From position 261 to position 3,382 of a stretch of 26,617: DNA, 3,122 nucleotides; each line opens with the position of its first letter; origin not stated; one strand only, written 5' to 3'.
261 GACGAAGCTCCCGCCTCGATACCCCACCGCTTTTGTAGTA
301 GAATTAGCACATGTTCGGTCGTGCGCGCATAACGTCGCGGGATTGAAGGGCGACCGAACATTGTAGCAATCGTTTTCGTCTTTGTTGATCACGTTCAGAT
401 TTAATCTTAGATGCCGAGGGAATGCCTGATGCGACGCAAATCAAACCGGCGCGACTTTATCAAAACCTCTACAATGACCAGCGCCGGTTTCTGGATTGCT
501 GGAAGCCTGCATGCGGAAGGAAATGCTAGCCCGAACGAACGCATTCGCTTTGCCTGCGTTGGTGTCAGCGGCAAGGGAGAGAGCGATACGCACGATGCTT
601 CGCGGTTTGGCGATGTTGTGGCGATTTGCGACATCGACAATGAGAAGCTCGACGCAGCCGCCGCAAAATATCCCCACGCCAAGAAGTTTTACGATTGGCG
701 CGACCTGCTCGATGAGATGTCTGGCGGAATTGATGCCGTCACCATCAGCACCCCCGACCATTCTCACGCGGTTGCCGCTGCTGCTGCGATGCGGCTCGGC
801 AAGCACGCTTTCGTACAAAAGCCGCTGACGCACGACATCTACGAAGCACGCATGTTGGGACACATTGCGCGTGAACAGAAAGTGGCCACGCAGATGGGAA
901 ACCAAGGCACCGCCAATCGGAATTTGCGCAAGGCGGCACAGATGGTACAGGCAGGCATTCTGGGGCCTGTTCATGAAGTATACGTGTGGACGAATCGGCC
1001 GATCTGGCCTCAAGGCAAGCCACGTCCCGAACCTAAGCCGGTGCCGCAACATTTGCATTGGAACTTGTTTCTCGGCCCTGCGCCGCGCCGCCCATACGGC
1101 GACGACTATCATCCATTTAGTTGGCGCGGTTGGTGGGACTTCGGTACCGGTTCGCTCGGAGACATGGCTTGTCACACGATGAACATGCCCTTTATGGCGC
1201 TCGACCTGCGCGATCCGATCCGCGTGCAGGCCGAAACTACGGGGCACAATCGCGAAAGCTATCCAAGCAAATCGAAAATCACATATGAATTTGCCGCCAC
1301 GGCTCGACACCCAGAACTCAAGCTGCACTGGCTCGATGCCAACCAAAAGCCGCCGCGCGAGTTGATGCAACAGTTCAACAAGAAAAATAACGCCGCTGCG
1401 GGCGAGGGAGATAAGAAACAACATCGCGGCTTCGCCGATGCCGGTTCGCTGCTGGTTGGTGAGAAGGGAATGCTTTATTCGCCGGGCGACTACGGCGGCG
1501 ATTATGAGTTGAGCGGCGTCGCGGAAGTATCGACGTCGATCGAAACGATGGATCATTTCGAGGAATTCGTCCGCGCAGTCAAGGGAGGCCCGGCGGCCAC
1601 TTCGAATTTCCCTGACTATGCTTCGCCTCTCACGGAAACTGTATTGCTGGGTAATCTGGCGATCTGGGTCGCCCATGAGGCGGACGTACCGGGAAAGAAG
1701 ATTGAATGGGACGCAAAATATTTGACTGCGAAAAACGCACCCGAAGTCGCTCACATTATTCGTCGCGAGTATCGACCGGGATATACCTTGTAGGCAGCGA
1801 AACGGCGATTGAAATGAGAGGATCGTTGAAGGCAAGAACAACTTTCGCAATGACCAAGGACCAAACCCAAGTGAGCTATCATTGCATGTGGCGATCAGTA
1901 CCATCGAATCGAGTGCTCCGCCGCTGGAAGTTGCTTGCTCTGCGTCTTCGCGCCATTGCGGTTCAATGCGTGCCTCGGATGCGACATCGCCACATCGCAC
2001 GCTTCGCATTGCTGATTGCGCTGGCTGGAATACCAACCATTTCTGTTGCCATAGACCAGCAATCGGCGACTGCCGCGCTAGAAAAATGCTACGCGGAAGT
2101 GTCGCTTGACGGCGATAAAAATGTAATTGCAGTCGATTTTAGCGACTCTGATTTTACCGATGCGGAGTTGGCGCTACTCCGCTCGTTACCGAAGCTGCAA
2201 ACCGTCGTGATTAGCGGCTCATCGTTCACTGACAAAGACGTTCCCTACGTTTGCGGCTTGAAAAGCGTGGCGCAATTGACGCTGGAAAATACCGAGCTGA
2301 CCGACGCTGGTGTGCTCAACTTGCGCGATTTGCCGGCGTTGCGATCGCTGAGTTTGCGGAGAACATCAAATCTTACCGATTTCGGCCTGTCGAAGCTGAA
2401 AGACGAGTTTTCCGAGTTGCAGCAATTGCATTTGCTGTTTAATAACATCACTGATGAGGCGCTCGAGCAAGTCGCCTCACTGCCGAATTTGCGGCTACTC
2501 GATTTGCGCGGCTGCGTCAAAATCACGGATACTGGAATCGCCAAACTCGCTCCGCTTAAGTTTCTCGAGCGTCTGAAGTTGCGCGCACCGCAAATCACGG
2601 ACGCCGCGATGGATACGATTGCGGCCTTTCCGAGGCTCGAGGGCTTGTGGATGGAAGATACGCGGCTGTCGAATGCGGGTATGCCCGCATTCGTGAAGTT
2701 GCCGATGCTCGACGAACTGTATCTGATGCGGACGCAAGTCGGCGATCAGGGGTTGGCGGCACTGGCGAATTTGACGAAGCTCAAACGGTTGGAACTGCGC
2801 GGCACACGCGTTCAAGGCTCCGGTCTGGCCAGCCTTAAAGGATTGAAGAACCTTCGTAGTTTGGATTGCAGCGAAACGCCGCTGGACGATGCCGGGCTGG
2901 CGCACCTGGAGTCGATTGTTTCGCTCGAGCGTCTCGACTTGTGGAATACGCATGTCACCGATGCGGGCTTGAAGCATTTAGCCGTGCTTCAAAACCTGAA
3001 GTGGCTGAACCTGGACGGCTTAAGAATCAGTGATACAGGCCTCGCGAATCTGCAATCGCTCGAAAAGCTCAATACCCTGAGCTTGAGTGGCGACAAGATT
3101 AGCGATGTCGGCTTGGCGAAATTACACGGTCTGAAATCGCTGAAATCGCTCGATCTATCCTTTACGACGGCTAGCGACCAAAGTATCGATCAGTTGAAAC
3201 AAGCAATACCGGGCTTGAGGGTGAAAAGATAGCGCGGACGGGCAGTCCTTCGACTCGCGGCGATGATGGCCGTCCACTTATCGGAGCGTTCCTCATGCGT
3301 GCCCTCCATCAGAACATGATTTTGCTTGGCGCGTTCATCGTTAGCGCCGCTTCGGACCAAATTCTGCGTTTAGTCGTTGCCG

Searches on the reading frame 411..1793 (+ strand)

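Call 44: search_protein_families(library=pfam, proteins=[window:411-1793:+], max_evalue=0.001)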
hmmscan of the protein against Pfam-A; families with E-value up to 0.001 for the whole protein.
window:411-1793:+ (460 aa): 3 families
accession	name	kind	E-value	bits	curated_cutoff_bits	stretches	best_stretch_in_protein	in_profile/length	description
PF01408.29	GFO_IDH_MocA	-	3.7e-16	60.4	24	1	45-163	1-119/120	Oxidoreductase family, NAD-binding Rossmann fold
PF19051.5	GFO_IDH_MocA_C2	-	3.7e-15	56.6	23.3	1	174-296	7-135/254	Oxidoreductase family, C-terminal alpha/beta domain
PF22725.1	GFO_IDH_MocA_C3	-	5.3e-06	26.9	27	0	227-291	30-83/124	GFO/IDH/MocA C-terminal domain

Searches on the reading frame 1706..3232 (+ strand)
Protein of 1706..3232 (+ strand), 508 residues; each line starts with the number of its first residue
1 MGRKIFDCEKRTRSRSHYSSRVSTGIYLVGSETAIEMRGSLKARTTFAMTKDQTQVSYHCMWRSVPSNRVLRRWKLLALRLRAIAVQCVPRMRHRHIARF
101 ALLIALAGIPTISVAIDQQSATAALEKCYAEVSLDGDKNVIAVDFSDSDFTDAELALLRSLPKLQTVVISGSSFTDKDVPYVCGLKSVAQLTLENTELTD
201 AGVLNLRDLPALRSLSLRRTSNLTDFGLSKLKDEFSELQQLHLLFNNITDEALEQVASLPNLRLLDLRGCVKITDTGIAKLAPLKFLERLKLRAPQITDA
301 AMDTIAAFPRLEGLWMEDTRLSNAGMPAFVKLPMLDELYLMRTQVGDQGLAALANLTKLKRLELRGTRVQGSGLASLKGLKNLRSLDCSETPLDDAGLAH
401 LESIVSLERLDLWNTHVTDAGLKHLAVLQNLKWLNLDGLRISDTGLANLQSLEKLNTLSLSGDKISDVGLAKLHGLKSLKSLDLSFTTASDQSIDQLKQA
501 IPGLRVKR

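Call 44: search_protein_families(library=pfam, proteins=[window:1706-3232:+], max_evalue=0.001)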
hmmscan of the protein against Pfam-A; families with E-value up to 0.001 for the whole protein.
window:1706-3232:+ (508 aa): 9 families
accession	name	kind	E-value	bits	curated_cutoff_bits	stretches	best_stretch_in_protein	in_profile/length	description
PF12799.13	LRR_4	-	6e-26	90.3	27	0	237-275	2-38/44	Leucine Rich repeats (2 copies)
PF13855.12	LRR_8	-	4.3e-20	71.7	27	1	430-486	2-58/61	Leucine rich repeat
PF23598.1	LRR_14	-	2.1e-17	63.3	40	2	250-414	37-198/353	Leucine-rich repeat region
PF13516.12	LRR_6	-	1.4e-13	50.2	23.4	0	260-282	3-24/24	Leucine Rich repeat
PF24758.1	LRR_At5g56370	-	1.3e-09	38.5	27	0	376-459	9-92/227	FBD-associated F-box protein At5g56370, LRR repeats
PF14580.12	LRR_9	-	1.9e-05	24.7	30.5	0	422-484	57-120/175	Leucine-rich repeat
PF00560.39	LRR_1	-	3e-05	23.8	20.6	0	430-452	1-23/23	Leucine Rich Repeat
PF25013.1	LRR_Zer-1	-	8.6e-05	23.1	27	0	206-269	4-63/137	Zer-1-like, Leucine-rich repeats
PF23952.1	LRR_EndoS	-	0.00025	21.7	27.9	0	408-485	48-114/116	Endo-beta-N-acetylglucosaminidase EndoS LRR domain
